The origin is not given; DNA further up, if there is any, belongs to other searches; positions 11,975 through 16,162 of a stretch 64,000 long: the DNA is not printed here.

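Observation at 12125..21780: Tandem paralogous ~1300-aa SNF2 helicases, one with four TerB-like repeats, bracketing a small secreted protein and a possible Cys/His hydrolase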

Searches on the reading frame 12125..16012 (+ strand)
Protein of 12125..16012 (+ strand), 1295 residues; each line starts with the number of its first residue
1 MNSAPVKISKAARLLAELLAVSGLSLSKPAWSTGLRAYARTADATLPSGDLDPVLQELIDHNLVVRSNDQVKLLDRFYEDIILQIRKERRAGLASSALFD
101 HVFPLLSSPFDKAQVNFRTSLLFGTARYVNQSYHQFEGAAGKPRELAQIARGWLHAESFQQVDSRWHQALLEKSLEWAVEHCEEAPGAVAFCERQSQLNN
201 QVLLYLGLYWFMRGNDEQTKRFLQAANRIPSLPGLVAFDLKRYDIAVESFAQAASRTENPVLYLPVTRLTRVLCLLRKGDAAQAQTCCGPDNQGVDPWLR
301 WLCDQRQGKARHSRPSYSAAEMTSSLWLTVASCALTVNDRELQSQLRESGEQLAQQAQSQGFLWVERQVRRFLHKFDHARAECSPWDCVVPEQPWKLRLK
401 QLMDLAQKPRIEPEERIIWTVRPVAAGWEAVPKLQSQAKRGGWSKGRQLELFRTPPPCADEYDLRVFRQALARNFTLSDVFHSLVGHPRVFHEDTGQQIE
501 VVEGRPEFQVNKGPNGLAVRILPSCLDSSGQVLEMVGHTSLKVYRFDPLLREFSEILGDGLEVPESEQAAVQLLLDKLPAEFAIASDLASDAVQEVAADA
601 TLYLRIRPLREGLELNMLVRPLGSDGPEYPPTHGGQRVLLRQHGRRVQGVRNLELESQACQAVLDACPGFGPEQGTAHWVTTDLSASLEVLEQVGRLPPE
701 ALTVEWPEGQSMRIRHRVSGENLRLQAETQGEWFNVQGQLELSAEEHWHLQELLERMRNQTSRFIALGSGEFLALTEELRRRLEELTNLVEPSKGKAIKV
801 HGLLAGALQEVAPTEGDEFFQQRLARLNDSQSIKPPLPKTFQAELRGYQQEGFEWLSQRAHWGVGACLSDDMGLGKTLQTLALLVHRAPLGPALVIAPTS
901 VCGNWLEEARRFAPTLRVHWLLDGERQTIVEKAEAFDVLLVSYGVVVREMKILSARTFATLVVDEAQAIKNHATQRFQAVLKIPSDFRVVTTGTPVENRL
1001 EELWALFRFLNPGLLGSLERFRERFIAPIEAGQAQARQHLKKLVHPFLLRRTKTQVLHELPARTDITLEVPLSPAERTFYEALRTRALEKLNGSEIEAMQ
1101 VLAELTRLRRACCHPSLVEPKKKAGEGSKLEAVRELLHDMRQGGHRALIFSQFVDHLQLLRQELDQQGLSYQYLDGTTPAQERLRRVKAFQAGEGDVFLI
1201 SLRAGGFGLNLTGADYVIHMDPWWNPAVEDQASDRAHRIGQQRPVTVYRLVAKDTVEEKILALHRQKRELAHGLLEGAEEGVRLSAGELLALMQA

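Call 3: search_protein_families(library=pfam, proteins=[window:12125-16012:+], max_evalue=0.1)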
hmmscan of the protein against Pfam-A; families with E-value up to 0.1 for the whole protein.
window:12125-16012:+ (1295 aa): 2 families
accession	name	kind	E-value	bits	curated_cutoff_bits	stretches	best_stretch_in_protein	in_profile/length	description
PF00176.29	SNF2-rel_dom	-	4.8e-65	220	24.9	1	848-1117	1-290/290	SNF2-related domain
PF00271.37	Helicase_C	-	1.8e-25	89.7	23.5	1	1129-1240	2-110/110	Helicase conserved C-terminal domain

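Call 4: search_protein_families(library=padloc, proteins=[window:12125-16012:+], max_evalue=0.01)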
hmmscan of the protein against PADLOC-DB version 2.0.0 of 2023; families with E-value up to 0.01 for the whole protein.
window:12125-16012:+ (1295 aa): 34 families (the best 25 are shown)
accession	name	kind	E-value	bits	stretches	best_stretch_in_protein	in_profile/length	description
PDLC02849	DpdE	-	4.7e-182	605.3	1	575-1293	133-851/857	DpdE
PDLC02850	DpdE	-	3.7e-177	589.6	1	595-1293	555-1260/1282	DpdE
PDLC02845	DpdE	-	2.2e-156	520.7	1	412-1293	425-1291/1293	DpdE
PDLC02842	DpdE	-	3.3e-125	417.2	1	824-1276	679-1153/1176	DpdE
PDLC00633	ZorD1|ZorD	-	1.1e-117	392.4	1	727-1272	320-882/908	"SWI2/SNF2 helicase, Mrr-like nuclease"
PDLC02848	DpdE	-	5.6e-112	373.3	1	595-1163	107-682/856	DpdE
PDLC02851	DpdE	-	5.1e-111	370.2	1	820-1278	573-1038/1055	DpdE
PDLC00629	ZorD1|ZorD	-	3.2e-93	311.3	1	828-1272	466-952/1012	"SWI2/SNF2 helicase, Mrr-like nuclease"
PDLC00632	ZorD1|ZorD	-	1.2e-92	309.5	2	938-1280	718-1085/1101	"SWI2/SNF2 helicase, Mrr-like nuclease"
PDLC00634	ZorD1|ZorD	-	8.4e-84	280.1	2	929-1279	605-973/1208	"SWI2/SNF2 helicase, Mrr-like nuclease"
PDLC00631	ZorD1|ZorD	-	4.2e-79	264.5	1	843-1272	440-907/1071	"SWI2/SNF2 helicase, Mrr-like nuclease"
PDLC00628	ZorD1|ZorD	-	1.9e-63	212.6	1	830-1253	498-945/1171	"SWI2/SNF2 helicase, Mrr-like nuclease"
PDLC02854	DpdE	-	6.4e-56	187.8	2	938-1275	704-1062/1083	DpdE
PDLC00627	ZorD1|ZorD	-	2.3e-55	186.1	2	958-1249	629-959/1006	"SWI2/SNF2 helicase, Mrr-like nuclease"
PDLC02852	DpdE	-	3.1e-43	145.8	1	841-1270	462-852/905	DpdE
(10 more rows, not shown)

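Call 5: search_protein_families(library=ncbifam, proteins=[window:12125-16012:+], max_evalue=0.01)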
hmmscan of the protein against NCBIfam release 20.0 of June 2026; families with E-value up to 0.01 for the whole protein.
window:12125-16012:+ (1295 aa): 13 families
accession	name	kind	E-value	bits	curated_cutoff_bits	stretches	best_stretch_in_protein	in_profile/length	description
NF058637.1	helic_SCO1167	equivalog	1.2e-131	440.5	1200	1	777-1291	402-927/932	SCO1167/SCO6262 family helicase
NF053675.1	pilus_reg_Snf2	equivalog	1.3e-119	400.9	1100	1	722-1288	461-1021/1029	pilus expression-regulating Snf2 family helicase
NF041790.1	anti-phage_ZorD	equivalog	3.3e-71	240.5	1500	2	939-1249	707-1034/1035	type I Zorya anti-phage system protein ZorD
NF038318.1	DISARM_DrmD_b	equivalog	7.4e-20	70.7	950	2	865-1083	49-274/868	DISARM system SNF2-like helicase DrmD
NF042964.1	phospholipD_antiphage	equivalog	8.2e-17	60.8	1100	2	1100-1263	639-814/895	phospholipase D-like domain-containing anti-phage protein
NF058636.1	helic_sll1366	equivalog_domain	1.9e-15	56.6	550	1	819-876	531-589/589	sll1366 family intein-prone helicase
NF041062.1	DpdE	equivalog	6.4e-11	40.9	500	2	1123-1255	522-658/1048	protein DpdE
NF045503.1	repair_heli_XPB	equivalog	2.1e-08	33.2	610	1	1126-1267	402-536/548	DNA repair helicase XPB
NF003426.0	PRK04914.1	equivalog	1.5e-06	26.7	576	1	867-1024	174-345/959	RNA polymerase-associated protein RapA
NF010337.0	PRK13766.1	equivalog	4.7e-05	21.7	610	1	1097-1268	322-494/781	Hef nuclease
NF002340.1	PRK01297.1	equivalog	5.7e-05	22.1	564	1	1142-1241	247-339/372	ATP-dependent RNA helicase RhlB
NF008394.0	PRK11192.1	equivalog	0.00028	19.8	507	1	1141-1221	243-323/441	ATP-dependent RNA helicase SrmB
NF053711.1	RNA_heli_RhlE1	exception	0.00089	18.1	750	1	1134-1241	236-334/434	RNA helicase RhlE1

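Call 41: find_homologous_proteins(query=window:12125-16012:+, max_evalue=1e-20)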
Query window:12125-16012:+ (1295 aa): 62 proteins with E <= 1e-20 among 8000 candidates.
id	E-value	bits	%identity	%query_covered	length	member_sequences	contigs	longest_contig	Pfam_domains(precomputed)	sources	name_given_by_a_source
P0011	0.0e+0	2912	100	99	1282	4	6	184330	PF00176.30,PF00271.38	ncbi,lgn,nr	ncbi:MAG: DEAD/DEAH box helicase [Candidatus Eremiobacteraeota bacterium]|nr:DEAD/DEAH box helicase 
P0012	0.0e+0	2686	91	100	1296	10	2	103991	PF00176.30,PF00271.38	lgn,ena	-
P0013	0.0e+0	2604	88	100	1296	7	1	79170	PF00176.30,PF00271.38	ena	-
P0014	0.0e+0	2566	86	100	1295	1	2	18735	PF00176.30,PF00271.38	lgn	-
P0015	0.0e+0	1809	62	100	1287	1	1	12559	PF00176.30,PF00271.38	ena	-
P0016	0.0e+0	1796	62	100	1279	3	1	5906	PF00176.30,PF00271.38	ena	-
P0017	0.0e+0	1751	62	99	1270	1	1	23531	PF00176.30,PF00271.38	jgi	jgi:superfamily II DNA or RNA helicase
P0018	0.0e+0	1701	59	100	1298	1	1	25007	PF00176.30,PF00271.38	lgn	-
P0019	0.0e+0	1670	58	100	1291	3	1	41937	PF00176.30,PF00271.38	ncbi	-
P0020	4.7e-253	861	45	74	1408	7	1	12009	PF00176.30,PF00271.38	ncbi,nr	ncbi:helicase [filamentous cyanobacterium CCT1]|nr:helicase [filamentous cyanobacterium CCT1]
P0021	7.9e-252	857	48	70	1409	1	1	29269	PF00176.30,PF00271.38,PF08455.16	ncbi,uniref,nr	ncbi:DEAD/DEAH box helicase [Nodosilinea sp. LEGE 07298]|uniref:DEAD/DEAH box helicase n=1 Tax=Nodos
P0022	2.4e-245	836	42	81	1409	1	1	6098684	PF00176.30,PF00271.38,PF08455.16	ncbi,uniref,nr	ncbi:DEAD/DEAH box helicase [Nodosilinea nodulosa]|uniref:DEAD/DEAH box helicase n=1 Tax=Nodosilinea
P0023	5.8e-230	785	43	73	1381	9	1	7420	PF00176.30,PF00271.38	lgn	-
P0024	3.8e-226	772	38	88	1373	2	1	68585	PF00176.30,PF00271.38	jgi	jgi:SNF2 family DNA or RNA helicase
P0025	7.2e-201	688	44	59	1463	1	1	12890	PF00176.30,PF00271.38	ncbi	-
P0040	4.5e-161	557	41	63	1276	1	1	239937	PF00176.30,PF00271.38,PF04434.23,PF27043.1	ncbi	-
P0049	2.8e-105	372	37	47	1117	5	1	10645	PF00176.30,PF00271.38,PF04851.22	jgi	-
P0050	4.5e-105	371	44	34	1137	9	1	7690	PF00176.30,PF00271.38,PF08455.16,PF04851.22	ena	-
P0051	7.1e-104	367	39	42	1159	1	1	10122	PF00176.30,PF00271.38,PF08455.16,PF04434.23,PF04851.22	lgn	-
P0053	1.1e-101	360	39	41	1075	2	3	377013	PF00176.30,PF00271.38,PF08455.16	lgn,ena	-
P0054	2.1e-101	359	40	43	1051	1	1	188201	PF00270.36,PF00176.30,PF00271.38,PF08455.16,PF04851.22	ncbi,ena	-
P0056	6.9e-101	357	39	44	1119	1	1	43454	PF00176.30,PF00271.38,PF08455.16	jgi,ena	-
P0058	3.2e-99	352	44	36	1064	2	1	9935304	PF00270.36,PF00176.30,PF00271.38,PF08455.16,PF04851.22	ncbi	ncbi:MAG: SNF2-related protein [Verrucomicrobiia bacterium]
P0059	3.8e-99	351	45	34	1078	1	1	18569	PF00176.30,PF00271.38,PF08455.16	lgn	-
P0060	5.0e-99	351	42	35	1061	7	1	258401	PF00176.30,PF00271.38,PF08455.16,PF04851.22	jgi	-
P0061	2.0e-98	349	37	41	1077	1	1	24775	PF00270.36,PF00176.30,PF00271.38,PF08455.16,PF04851.22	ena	-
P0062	2.8e-98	349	37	49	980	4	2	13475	PF00176.30,PF00271.38,PF08455.16,PF04851.22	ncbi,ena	-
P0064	4.3e-98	348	40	43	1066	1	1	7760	PF00176.30,PF00271.38,PF08455.16,PF04851.22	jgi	jgi:superfamily II DNA or RNA helicase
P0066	1.9e-95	339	42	36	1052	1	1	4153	PF00270.36,PF00176.30,PF00271.38,PF08455.16,PF04851.22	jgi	jgi:superfamily II DNA or RNA helicase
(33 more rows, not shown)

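Call 42: find_encoding_contigs(protein=P0019, flank=10000, max_places=1)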
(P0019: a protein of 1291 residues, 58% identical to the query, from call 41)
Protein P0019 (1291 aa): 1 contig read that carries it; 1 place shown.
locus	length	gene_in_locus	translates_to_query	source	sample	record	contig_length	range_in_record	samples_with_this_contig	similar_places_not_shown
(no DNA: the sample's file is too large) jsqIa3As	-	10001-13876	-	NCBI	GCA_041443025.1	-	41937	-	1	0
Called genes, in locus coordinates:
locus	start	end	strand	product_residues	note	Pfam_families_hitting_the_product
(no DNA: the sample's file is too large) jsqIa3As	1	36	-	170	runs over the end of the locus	PF13302:Acetyltransf_3, PF00583:Acetyltransf_1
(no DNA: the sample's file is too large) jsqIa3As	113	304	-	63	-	-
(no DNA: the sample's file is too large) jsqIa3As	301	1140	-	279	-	PF10520:Lipid_desat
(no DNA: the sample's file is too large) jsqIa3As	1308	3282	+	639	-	PF03415:Peptidase_C11, PF01809:YidD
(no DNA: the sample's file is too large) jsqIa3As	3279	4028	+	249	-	PF05708:Peptidase_C92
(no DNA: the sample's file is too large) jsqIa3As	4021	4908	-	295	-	PF02737:3HCDH_N, PF03446:NAD_binding_2 (weak), PF03721:UDPG_MGDP_dh_N (weak), PF00725:3HCDH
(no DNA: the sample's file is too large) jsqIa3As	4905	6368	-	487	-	PF00535:Glycos_transf_2, PF13489:Methyltransf_23, PF13649:Methyltransf_25, PF13847:Methyltransf_31 (weak), PF08241:Methyltransf_11, PF08242:Methyltransf_12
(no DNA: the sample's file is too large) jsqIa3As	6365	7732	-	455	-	PF08421:Methyltransf_13, PF13489:Methyltransf_23, PF08242:Methyltransf_12 (weak), PF08484:Methyltransf_14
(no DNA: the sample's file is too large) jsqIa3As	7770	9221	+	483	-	-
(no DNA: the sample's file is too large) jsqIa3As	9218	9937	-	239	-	PF22537:WbmS-like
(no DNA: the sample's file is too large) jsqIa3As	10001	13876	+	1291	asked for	PF00176:SNF2-rel_dom, PF00271:Helicase_C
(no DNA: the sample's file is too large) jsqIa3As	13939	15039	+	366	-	PF01926:MMR_HSR1, PF02421:FeoB_N, PF06071:YchF-GTPase_C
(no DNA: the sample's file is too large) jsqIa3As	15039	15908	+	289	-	PF12787:EcsC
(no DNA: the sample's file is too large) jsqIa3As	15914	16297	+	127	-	-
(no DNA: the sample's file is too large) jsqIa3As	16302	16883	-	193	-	PF07963:N_methyl (weak)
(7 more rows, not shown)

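Call 43: find_encoding_contigs(protein=P0018, flank=10000, max_places=1)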
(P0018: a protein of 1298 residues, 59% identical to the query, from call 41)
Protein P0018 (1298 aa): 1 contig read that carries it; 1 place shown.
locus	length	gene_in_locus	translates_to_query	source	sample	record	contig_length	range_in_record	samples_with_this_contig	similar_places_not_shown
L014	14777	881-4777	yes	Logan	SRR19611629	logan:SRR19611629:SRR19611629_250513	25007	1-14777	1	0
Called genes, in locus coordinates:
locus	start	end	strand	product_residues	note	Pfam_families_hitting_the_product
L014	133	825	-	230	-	PF00072:Response_reg, PF00196:GerE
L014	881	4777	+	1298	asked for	PF00176:SNF2-rel_dom, PF00271:Helicase_C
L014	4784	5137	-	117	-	-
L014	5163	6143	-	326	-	PF01661:Macro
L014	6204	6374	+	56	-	-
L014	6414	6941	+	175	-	PF01625:PMSR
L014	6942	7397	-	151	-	-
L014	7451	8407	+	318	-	PF03816:LytR_cpsA_psr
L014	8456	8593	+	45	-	-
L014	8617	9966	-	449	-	PF03415:Peptidase_C11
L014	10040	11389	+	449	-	PF00149:Metallophos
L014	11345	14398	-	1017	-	PF05231:MASE1, PF03924:CHASE, PF00512:HisKA, PF02518:HATPase_c, PF00072:Response_reg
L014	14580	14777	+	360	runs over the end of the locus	PF01926:MMR_HSR1, PF02421:FeoB_N, PF06071:YchF-GTPase_C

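Call 44: find_encoding_contigs(protein=P0022, flank=10000, max_places=1)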
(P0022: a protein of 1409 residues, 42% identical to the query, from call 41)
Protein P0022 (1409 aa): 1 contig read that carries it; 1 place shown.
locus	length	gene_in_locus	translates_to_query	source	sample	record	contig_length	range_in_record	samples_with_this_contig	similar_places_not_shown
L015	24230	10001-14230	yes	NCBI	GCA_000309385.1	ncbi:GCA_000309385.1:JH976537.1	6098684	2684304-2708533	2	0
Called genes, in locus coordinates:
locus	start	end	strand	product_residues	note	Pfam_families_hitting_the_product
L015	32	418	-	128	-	PF01850:PIN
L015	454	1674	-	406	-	PF13808:DDE_Tnp_1_assoc, PF01609:DDE_Tnp_1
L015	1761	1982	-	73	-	PF10047:DUF2281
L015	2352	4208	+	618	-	PF22778:VCPO_2nd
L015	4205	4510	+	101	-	-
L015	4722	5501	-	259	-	PF13267:DUF4058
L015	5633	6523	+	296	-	PF03547:Mem_trans, PF01758:SBF (weak)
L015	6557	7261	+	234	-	PF00730:HhH-GPD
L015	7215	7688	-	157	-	PF01475:FUR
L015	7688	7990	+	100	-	-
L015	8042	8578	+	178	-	PF00210:Ferritin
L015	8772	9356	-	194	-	-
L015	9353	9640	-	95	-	PF28237:Asr1405_Asl0597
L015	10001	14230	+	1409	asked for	PF08455:SNF2_assoc (faint), PF00176:SNF2-rel_dom, PF00271:Helicase_C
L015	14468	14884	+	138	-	PF08814:XisH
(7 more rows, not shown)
